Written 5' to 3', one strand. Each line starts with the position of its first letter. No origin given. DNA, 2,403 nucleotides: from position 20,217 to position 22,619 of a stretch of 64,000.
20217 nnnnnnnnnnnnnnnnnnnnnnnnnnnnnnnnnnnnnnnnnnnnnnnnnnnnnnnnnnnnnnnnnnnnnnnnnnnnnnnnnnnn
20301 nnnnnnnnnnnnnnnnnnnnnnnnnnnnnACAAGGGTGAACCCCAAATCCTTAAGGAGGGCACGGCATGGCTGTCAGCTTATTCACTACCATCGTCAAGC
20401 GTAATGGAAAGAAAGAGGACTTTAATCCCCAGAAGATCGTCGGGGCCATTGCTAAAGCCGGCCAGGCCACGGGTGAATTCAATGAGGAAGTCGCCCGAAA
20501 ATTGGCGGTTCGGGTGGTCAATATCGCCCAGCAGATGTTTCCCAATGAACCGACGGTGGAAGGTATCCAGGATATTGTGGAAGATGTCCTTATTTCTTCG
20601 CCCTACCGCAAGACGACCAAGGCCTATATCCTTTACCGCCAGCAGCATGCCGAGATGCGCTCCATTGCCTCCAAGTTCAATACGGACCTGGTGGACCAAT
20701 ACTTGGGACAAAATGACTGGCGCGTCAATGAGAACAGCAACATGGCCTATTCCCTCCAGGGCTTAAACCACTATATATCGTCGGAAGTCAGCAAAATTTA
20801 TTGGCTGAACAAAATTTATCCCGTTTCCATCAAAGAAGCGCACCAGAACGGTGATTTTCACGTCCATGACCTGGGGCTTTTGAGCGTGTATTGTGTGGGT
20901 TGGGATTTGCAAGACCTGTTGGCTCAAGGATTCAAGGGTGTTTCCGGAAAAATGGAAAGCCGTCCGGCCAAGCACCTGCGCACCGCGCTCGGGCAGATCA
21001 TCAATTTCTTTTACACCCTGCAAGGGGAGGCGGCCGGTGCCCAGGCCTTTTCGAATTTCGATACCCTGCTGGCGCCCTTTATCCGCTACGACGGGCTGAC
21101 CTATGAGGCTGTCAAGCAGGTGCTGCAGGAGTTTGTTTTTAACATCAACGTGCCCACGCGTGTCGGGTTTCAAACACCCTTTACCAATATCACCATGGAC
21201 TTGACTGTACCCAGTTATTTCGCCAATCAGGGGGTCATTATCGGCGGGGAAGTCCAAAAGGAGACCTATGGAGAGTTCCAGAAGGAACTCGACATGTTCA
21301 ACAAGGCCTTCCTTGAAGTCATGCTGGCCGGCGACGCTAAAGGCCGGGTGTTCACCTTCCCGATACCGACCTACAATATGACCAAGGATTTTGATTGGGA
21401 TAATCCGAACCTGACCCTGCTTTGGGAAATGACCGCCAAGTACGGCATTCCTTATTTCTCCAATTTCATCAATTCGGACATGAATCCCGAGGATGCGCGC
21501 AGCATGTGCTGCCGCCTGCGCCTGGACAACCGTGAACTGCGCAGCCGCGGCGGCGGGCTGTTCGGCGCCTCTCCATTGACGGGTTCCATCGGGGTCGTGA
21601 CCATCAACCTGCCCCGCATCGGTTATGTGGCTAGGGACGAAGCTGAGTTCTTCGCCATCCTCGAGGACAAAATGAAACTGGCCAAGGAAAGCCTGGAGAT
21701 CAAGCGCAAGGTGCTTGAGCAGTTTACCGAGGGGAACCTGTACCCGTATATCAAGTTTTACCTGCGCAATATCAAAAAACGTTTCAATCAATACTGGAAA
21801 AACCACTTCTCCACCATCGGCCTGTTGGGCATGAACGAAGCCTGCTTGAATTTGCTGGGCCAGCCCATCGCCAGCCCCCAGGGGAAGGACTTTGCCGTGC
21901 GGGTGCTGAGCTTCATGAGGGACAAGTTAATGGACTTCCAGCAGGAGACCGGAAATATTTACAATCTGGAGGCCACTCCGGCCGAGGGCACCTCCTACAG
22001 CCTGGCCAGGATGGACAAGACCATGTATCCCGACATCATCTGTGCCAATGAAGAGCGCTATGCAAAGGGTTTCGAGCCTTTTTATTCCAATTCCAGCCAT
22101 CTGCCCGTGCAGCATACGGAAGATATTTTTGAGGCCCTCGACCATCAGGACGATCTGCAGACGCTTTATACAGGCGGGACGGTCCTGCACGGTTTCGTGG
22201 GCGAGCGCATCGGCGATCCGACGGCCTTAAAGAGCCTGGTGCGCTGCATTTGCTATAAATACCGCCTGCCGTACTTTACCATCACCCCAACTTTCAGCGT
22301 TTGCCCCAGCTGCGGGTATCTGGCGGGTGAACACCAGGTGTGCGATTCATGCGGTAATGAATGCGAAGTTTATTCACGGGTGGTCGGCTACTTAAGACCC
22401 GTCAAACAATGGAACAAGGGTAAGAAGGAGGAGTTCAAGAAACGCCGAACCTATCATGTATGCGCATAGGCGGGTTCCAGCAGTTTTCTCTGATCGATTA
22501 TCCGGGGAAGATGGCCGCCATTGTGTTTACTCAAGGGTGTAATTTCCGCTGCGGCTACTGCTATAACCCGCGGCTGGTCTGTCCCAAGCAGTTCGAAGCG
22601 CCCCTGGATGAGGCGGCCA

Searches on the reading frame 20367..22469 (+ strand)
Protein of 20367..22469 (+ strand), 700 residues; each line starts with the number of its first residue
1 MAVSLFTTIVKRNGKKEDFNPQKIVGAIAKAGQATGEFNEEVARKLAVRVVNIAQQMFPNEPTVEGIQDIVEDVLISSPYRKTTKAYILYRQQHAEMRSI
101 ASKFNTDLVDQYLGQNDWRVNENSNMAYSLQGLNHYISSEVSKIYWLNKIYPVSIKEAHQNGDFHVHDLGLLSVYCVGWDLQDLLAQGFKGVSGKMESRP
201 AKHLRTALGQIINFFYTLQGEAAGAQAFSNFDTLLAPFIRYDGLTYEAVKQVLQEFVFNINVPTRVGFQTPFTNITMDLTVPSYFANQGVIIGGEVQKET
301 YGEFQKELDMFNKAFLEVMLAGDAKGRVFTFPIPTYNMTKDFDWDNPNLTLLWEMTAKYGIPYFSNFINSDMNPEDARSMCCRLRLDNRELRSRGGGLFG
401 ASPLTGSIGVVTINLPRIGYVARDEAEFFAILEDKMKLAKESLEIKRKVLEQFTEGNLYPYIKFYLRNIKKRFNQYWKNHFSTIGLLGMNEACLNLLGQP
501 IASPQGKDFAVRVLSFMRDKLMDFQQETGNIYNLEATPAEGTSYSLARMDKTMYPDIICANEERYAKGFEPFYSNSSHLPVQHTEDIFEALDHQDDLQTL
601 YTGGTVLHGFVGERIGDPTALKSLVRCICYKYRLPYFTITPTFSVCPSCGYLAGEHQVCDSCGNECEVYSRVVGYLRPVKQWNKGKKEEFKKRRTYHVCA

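Call 75: search_protein_families(library=pfam, proteins=[window:20367-22469:+], max_evalue=0.00001)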
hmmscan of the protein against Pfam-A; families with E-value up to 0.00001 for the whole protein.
window:20367-22469:+ (700 aa): 2 families
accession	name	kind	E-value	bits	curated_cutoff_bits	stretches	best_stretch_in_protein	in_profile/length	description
PF13597.11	NRDD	-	1.2e-204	681.6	26.2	1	122-696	1-562/562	Anaerobic ribonucleoside-triphosphate reductase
PF03477.21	ATP-cone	-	4.8e-24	85.1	25.8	1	8-95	2-87/88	ATP cone domain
